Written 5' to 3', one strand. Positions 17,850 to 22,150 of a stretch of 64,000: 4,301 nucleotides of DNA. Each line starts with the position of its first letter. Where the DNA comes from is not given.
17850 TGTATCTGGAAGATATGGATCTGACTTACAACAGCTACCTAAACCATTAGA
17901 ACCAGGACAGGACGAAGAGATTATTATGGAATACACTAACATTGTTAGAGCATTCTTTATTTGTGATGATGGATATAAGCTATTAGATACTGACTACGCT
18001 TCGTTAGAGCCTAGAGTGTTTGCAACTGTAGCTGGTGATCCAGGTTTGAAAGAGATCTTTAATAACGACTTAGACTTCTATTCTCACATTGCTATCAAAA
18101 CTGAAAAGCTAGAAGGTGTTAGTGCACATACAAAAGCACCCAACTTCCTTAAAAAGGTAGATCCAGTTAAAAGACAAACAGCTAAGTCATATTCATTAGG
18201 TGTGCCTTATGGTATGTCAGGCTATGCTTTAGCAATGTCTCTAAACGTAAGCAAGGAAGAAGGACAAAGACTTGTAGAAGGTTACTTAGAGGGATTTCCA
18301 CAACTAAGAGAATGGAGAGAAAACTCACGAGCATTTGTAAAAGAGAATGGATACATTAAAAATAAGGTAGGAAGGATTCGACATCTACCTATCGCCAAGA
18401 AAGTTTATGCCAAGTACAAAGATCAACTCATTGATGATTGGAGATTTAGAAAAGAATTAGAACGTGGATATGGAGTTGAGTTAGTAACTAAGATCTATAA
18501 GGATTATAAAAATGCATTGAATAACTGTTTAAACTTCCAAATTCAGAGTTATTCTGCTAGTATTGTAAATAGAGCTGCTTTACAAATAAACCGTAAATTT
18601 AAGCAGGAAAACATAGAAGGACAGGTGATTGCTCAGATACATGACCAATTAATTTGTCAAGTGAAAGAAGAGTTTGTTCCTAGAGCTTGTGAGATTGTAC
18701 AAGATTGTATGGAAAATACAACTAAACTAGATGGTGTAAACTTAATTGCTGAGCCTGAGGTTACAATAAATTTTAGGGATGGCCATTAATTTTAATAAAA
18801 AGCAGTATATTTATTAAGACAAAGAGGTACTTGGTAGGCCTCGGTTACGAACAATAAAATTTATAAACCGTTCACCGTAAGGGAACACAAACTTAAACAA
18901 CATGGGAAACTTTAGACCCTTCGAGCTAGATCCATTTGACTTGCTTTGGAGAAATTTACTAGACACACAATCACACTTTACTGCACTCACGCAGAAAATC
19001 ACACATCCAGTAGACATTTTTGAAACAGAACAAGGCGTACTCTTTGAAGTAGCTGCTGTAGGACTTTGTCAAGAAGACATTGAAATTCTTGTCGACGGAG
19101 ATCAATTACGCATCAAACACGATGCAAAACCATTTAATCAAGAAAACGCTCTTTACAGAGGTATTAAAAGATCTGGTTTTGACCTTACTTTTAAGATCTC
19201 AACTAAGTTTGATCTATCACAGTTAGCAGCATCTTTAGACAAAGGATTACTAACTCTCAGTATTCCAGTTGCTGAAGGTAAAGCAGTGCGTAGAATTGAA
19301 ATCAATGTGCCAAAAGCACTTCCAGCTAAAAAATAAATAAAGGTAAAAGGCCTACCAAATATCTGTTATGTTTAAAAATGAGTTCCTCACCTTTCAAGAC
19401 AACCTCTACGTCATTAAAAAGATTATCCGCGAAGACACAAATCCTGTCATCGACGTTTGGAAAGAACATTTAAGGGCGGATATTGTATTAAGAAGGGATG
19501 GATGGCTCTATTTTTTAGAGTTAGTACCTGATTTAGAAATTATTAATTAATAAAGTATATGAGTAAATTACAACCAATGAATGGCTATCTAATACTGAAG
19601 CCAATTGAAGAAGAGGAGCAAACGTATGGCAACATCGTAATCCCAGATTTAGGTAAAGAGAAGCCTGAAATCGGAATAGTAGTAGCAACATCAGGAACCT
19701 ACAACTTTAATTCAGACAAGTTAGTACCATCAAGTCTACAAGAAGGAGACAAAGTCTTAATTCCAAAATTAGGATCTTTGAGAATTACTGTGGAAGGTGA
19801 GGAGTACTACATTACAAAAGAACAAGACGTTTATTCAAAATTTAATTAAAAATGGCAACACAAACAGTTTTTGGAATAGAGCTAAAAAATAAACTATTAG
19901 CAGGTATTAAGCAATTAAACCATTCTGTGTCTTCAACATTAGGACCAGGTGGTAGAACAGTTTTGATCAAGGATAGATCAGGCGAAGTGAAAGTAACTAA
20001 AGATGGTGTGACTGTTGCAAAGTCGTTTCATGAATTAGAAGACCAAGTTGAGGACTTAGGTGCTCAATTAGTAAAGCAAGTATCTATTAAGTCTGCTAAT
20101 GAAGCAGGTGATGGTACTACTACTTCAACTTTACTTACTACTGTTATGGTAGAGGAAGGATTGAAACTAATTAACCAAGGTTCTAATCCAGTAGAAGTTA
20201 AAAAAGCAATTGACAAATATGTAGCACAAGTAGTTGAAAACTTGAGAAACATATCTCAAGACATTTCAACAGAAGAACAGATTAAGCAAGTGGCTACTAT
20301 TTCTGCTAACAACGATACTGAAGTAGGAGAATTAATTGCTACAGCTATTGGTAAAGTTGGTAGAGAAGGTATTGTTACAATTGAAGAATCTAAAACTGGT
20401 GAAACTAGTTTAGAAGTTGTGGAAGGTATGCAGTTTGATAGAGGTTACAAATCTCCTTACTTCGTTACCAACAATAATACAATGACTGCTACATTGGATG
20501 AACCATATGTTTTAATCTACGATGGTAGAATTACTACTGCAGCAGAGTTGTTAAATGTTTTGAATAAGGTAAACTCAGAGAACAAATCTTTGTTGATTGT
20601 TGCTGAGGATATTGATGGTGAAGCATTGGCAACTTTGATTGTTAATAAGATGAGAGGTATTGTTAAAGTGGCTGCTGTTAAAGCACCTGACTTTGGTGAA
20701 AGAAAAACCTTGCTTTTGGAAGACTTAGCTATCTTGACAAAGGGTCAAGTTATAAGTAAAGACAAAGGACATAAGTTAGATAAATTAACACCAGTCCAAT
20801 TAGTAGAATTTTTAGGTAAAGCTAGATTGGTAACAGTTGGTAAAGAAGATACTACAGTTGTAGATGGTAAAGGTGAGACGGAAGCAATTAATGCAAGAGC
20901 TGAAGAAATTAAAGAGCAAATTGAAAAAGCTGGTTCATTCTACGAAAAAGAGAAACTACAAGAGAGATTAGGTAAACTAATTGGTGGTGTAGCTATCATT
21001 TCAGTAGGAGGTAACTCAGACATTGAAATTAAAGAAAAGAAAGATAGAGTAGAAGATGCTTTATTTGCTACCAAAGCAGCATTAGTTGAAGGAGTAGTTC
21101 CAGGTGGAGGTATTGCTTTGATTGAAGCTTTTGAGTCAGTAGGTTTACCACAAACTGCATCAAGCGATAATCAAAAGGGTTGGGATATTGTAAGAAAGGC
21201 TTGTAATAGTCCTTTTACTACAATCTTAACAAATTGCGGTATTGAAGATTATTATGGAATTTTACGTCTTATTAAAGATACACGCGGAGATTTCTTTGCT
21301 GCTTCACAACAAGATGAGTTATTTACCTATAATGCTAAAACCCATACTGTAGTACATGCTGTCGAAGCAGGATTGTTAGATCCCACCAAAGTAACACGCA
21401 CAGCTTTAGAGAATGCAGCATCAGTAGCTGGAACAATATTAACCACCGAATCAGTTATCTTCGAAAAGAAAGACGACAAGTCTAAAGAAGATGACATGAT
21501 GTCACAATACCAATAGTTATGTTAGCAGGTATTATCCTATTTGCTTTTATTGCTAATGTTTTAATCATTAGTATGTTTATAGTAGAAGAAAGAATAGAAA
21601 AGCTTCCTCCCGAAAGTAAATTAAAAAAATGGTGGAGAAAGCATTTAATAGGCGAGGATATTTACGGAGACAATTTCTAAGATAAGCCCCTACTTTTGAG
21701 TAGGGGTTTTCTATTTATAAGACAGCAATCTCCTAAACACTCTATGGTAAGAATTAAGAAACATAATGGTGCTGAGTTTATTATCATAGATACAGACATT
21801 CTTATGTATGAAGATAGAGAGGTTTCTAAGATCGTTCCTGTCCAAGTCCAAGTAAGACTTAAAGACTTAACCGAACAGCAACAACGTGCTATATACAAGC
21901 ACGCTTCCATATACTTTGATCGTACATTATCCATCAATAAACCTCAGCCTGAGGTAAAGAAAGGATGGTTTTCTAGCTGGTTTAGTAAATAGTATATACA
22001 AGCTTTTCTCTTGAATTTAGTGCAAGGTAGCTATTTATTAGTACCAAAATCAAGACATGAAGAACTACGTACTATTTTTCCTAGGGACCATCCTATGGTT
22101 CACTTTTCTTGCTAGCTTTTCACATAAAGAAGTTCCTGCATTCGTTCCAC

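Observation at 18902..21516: Phage-encoded chaperone module: sHSP + GroES + full-length GroEL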

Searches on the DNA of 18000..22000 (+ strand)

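Call 4: search_dna_similar(query=window:18000-22000:+, collection=phages, mode=near)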
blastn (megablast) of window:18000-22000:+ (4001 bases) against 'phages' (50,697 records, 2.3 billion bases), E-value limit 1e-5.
No match.

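Call 73: search_rna_families(source=window, start=18700, end=19600, threshold=evalue, max_evalue=5)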
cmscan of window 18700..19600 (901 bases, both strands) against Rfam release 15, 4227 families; matches with E-value up to 5: 0.
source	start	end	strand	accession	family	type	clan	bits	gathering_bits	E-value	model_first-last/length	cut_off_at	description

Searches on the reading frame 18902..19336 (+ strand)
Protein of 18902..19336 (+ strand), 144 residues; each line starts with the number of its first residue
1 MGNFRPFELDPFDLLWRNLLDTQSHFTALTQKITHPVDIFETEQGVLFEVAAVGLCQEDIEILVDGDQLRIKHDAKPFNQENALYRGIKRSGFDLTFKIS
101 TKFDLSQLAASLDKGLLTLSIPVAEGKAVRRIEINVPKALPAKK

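Call 3: search_protein_families(library=pfam, proteins=[window:18902-19336:+], max_evalue=0.01)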
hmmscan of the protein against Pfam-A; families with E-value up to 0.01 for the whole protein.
window:18902-19336:+ (144 aa): 1 family
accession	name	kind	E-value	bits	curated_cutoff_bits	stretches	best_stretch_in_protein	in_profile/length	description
PF00011.27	HSP20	-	2.3e-11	44.1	20.8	1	38-135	1-102/102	Hsp20/alpha crystallin family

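Call 10: search_dna_similar(query=window:18902-19336:+, collection=phages, mode=protein, max_rows=40, max_evalue=0.001)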
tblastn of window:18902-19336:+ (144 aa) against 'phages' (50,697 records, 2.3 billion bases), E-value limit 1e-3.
No match.

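Call 13: search_protein_families(library=phrogs, proteins=[window:18902-19336:+], max_evalue=0.001)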
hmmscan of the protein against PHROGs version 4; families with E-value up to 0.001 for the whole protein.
window:18902-19336:+ (144 aa): 1 family
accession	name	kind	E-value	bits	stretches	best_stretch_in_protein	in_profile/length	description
phrog_432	-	other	1.6e-08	35.5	1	22-122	32-133/148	Hsp20 heat shock protein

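Call 23: search_solved_structures(query=window:18902-19336:+, max_evalue=0.01, show_alignments=3)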
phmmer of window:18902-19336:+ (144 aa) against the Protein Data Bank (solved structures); distinct sequences matched with E-value up to 0.01: 12.
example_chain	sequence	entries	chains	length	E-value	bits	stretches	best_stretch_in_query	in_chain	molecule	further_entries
3w1z_A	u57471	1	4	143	5.6e-05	26.5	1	32-129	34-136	Heat shock protein 16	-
1gme_A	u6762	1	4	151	0.00014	25.2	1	7-128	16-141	HEAT SHOCK PROTEIN 16.9B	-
5nms_A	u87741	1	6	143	0.0004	23.8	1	30-125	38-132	25.3 kDa heat shock protein, chloroplastic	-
7bzw_1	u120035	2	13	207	0.00089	22.6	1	30-125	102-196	Heat shock protein 21, chloroplastic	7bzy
4zjd_A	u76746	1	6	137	0.0012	22.3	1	44-121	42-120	Aggregation suppressing protein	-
2byu_A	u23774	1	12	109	0.0013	22.2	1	38-128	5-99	HEAT SHOCK PROTEIN 16.9B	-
4zja_A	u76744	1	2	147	0.0014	22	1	44-121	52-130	Aggregation suppressing protein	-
5nms_B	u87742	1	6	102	0.0015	22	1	36-125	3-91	25.3 kDa heat shock protein, chloroplastic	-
4zj9_A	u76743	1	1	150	0.0015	21.9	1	44-121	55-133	Aggregation suppressing protein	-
5zs3_A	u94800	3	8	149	0.0034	20.8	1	34-134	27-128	Molecular chaperone (Small heat shock protein) | Small heat shock protein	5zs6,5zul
5ds2_A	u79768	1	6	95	0.0051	20.2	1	37-122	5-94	18.1 kDa class I heat shock protein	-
5j7n_A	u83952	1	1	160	0.0053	20.1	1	12-135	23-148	Low molecular weight heat shock protein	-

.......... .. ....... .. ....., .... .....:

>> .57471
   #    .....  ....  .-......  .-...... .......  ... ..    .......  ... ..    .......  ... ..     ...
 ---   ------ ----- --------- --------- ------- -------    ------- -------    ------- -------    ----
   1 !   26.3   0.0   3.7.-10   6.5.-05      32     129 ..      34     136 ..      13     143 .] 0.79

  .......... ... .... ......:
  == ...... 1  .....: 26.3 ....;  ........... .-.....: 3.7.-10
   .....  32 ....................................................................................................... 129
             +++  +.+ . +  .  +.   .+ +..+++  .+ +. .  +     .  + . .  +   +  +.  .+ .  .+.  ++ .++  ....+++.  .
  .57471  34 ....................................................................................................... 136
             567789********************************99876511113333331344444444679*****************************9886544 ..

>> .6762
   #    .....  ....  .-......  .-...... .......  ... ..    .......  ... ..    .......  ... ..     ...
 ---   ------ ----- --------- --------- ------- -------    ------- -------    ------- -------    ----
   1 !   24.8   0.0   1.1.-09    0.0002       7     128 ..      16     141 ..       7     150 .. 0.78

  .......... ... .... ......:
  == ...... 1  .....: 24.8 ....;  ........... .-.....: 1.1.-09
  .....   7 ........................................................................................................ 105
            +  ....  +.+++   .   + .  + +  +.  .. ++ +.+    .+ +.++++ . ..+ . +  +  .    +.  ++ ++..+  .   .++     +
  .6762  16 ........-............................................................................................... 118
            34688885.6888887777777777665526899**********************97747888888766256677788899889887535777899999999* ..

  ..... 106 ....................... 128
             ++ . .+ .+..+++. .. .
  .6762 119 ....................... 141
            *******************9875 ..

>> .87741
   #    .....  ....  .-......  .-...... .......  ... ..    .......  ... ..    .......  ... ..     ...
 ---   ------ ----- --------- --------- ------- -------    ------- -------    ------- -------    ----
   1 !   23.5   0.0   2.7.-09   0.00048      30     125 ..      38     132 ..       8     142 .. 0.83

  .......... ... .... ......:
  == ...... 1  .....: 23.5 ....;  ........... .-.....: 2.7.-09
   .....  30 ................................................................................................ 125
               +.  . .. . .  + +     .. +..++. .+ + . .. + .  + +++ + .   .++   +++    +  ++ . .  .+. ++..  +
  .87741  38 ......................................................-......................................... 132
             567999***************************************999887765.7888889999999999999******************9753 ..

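Call 24: find_homologous_proteins(query=window:18902-19336:+, max_evalue=0.001)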
Query window:18902-19336:+ (144 aa): 676 proteins with E <= 0.001 among 702 candidates; the best 120 are listed.
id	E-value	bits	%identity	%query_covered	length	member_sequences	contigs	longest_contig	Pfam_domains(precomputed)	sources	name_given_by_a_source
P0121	1.5e-84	299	92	100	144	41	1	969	PF00011.28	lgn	-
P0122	2.0e-78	279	89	98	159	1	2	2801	PF00011.28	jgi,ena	-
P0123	1.1e-75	270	87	100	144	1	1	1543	PF00011.28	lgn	-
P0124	3.0e-75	269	86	100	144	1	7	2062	PF00011.28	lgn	-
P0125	1.1e-73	264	83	100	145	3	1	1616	PF00011.28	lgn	-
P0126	5.3e-73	262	82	100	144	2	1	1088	PF00011.28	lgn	-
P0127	4.3e-72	259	84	99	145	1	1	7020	PF00011.28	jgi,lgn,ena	-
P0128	2.5e-71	256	84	98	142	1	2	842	PF00011.28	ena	-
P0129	8.5e-71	254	82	98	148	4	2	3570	PF00011.28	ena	-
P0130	1.3e-70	254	82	100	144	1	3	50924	PF00011.28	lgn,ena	-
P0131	1.5e-70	254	82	98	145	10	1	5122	PF00011.28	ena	-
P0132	2.5e-70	253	83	98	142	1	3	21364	PF00011.28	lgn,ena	-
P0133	4.6e-69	249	81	98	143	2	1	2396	PF00011.28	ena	-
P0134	2.3e-68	246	80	98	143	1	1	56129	PF00011.28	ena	-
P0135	3.3e-68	246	79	98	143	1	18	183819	PF00011.28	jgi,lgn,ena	jgi:HSP20 family protein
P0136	6.3e-68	245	79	98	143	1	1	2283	PF00011.28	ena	-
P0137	1.1e-67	244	79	97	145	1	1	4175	PF00011.28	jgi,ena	-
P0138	1.8e-67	244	79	99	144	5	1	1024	PF00011.28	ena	-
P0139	2.5e-67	243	78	99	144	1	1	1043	PF00011.28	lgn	-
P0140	3.8e-67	243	80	95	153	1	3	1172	PF00011.28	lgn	-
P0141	4.8e-67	242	77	98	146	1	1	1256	PF00011.28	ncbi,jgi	jgi:HSP20 family molecular chaperone IbpA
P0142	6.0e-67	242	77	98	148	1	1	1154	PF00011.28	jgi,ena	-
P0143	7.1e-67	242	80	98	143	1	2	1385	PF00011.28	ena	-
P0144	7.3e-67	242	78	99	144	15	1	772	PF00011.28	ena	-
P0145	1.2e-66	241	77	98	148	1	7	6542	PF00011.28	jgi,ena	jgi:HSP20 family molecular chaperone IbpA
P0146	1.3e-66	241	80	96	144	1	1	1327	PF00011.28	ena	-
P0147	1.7e-66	241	77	98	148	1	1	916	PF00011.28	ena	-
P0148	3.1e-66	240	79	98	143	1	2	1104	PF00011.28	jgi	jgi:HSP20 family protein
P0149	4.1e-66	239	76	98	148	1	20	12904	PF00011.28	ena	-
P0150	4.3e-66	239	77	98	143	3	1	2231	PF00011.28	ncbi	-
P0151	5.6e-66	239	76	98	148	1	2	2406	PF00011.28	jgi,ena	jgi:HSP20 family molecular chaperone IbpA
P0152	1.5e-65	237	76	98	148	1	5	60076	PF00011.28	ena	-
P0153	1.7e-65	237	77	99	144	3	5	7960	PF00011.28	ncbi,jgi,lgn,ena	jgi:HSP20 family protein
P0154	1.9e-65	237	75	98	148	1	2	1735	PF00011.28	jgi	-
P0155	2.7e-65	237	75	98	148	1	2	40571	PF00011.28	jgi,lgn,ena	jgi:HSP20 family molecular chaperone IbpA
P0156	3.0e-65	236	75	98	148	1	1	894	PF00011.28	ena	-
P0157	4.3e-65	236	76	99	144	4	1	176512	PF00011.28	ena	-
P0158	5.5e-65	236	74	99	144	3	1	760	PF00011.28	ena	-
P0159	1.6e-64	234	78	96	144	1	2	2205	PF00011.28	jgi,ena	-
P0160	1.8e-64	234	75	99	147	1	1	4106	PF00011.28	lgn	-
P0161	2.7e-64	233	77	99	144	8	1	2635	PF00011.28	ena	-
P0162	4.9e-64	233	76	99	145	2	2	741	PF00011.28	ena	-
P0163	8.5e-64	232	75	97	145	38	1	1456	PF00011.28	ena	-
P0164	1.0e-63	231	75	99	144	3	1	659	PF00011.28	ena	-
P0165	1.9e-63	231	74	99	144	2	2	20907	PF00011.28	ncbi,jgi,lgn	jgi:HSP20 family protein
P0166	2.2e-63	230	75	98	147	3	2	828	PF00011.28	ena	-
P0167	2.4e-63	230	75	99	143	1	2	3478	PF00011.28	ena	-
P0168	2.8e-63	230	76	99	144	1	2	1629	PF00011.28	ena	-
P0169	5.8e-63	229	74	98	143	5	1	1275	PF00011.28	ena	-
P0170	5.8e-63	229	74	97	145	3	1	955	PF00011.28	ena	-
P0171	7.4e-63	229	74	99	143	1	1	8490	PF00011.28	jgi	jgi:HSP20 family protein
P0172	7.9e-63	229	77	94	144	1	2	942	PF00011.28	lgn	-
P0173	1.2e-62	228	73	99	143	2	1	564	PF00011.28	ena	-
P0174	1.2e-62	228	75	98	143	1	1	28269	PF00011.28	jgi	-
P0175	1.6e-62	228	75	98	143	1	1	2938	PF00011.28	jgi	jgi:HSP20 family protein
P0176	3.2e-62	227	74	98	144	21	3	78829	PF00011.28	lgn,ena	-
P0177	3.5e-62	227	73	98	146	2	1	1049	PF00011.28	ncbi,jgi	jgi:HSP20 family protein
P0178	4.0e-62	226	75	99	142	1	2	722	PF00011.28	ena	-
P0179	7.4e-62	225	71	99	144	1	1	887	PF00011.28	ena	-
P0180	9.0e-62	225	73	99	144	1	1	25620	PF00011.28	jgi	jgi:HSP20 family molecular chaperone IbpA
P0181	1.3e-61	225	74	97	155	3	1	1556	PF00011.28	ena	-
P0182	1.5e-61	224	73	99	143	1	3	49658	PF00011.28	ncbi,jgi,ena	jgi:HSP20 family protein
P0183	1.6e-61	224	74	98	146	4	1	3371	PF00011.28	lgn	-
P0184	1.9e-61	224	74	96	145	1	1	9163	PF00011.28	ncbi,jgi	jgi:HSP20 family protein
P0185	2.1e-61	224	73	98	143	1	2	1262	PF00011.28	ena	-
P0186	2.4e-61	224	73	98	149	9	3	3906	PF00011.28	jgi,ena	jgi:HSP20 family molecular chaperone IbpA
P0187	4.0e-61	223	73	98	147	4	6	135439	PF00011.28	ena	-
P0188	4.7e-61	223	71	98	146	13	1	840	PF00011.28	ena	-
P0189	5.0e-61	223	74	98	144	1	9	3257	PF00011.28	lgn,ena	-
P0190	5.0e-61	223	72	99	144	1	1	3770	PF00011.28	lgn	-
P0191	5.2e-61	223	74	98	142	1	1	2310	PF00011.28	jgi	-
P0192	5.2e-61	223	74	98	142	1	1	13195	PF00011.28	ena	-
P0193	7.2e-61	222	74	98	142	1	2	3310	PF00011.28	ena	-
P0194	1.2e-60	222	72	100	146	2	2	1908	PF00011.28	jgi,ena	jgi:HSP20 family molecular chaperone IbpA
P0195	1.3e-60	221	74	96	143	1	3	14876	PF00011.28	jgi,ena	-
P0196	1.4e-60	221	73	96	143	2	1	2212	PF00011.28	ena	-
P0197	1.8e-60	221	73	98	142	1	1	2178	PF00011.28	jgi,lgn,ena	jgi:HSP20 family molecular chaperone IbpA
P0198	1.9e-60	221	73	98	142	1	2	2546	PF00011.28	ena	-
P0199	1.9e-60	221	73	98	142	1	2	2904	PF00011.28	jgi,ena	jgi:HSP20 family molecular chaperone IbpA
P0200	2.1e-60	221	73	96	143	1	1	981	PF00011.28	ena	-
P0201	2.3e-60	221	73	100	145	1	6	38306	PF00011.28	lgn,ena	-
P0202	2.6e-60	220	73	98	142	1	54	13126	PF00011.28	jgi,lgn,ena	-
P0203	2.6e-60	220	73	98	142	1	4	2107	PF00011.28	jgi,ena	jgi:HSP20 family molecular chaperone IbpA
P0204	2.6e-60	220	72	98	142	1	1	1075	PF00011.28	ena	-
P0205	2.9e-60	220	72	98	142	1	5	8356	PF00011.28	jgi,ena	jgi:HSP20 family molecular chaperone IbpA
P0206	3.3e-60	220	72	98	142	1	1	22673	PF00011.28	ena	-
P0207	3.4e-60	220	70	100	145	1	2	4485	PF00011.28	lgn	-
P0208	3.4e-60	220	73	96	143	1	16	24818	PF00011.28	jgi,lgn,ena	-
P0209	3.6e-60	220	73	98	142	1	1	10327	PF00011.28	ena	-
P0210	3.6e-60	220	73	98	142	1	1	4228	PF00011.28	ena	-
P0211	3.7e-60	220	73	98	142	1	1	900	PF00011.28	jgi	-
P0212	4.3e-60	220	72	94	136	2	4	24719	PF00011.28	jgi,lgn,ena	-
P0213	4.6e-60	220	74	97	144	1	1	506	PF00011.28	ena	-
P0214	5.0e-60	220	73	98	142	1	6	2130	PF00011.28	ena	-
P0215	5.1e-60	219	72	98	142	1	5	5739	PF00011.28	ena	-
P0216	5.3e-60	219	73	98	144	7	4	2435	PF00011.28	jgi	-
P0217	5.9e-60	219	72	98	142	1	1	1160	PF00011.28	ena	-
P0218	7.0e-60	219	72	98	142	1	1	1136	PF00011.28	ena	-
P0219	7.0e-60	219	72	98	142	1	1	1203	PF00011.28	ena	-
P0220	7.0e-60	219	72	98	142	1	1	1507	PF00011.28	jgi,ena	jgi:HSP20 family molecular chaperone IbpA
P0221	7.4e-60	219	72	98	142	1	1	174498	PF00011.28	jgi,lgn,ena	jgi:HSP20 family molecular chaperone IbpA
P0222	7.8e-60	219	70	98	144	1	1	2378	PF00011.28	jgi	-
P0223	8.1e-60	219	72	97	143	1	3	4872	PF00011.28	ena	-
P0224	8.3e-60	219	70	98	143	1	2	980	PF00011.28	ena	-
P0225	8.5e-60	219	72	98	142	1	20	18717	PF00011.28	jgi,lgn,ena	jgi:HSP20 family molecular chaperone IbpA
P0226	8.6e-60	219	72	98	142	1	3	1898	PF00011.28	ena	-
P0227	9.6e-60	219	72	98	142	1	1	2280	PF00011.28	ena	-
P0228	1.1e-59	218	72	97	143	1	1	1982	PF00011.28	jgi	jgi:HSP20 family molecular chaperone IbpA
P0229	1.1e-59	218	72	98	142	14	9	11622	PF00011.28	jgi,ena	jgi:HSP20 family molecular chaperone IbpA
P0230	1.1e-59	218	71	94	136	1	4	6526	PF00011.28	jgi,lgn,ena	-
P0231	1.3e-59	218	71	98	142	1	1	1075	PF00011.28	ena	-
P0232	1.3e-59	218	72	98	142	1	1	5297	PF00011.28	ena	-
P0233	1.3e-59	218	72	98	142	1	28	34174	PF00011.28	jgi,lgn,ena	jgi:HSP20 family molecular chaperone IbpA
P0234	1.4e-59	218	72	98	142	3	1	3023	PF00011.28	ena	-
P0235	1.4e-59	218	72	97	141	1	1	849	PF00011.28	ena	-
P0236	1.5e-59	218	70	97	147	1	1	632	PF00011.28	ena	-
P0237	1.5e-59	218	71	100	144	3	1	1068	PF00011.28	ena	-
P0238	1.6e-59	218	72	99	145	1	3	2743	PF00011.28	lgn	-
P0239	1.6e-59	218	71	98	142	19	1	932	PF00011.28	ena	-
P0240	1.7e-59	218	72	98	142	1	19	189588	PF00011.28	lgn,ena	-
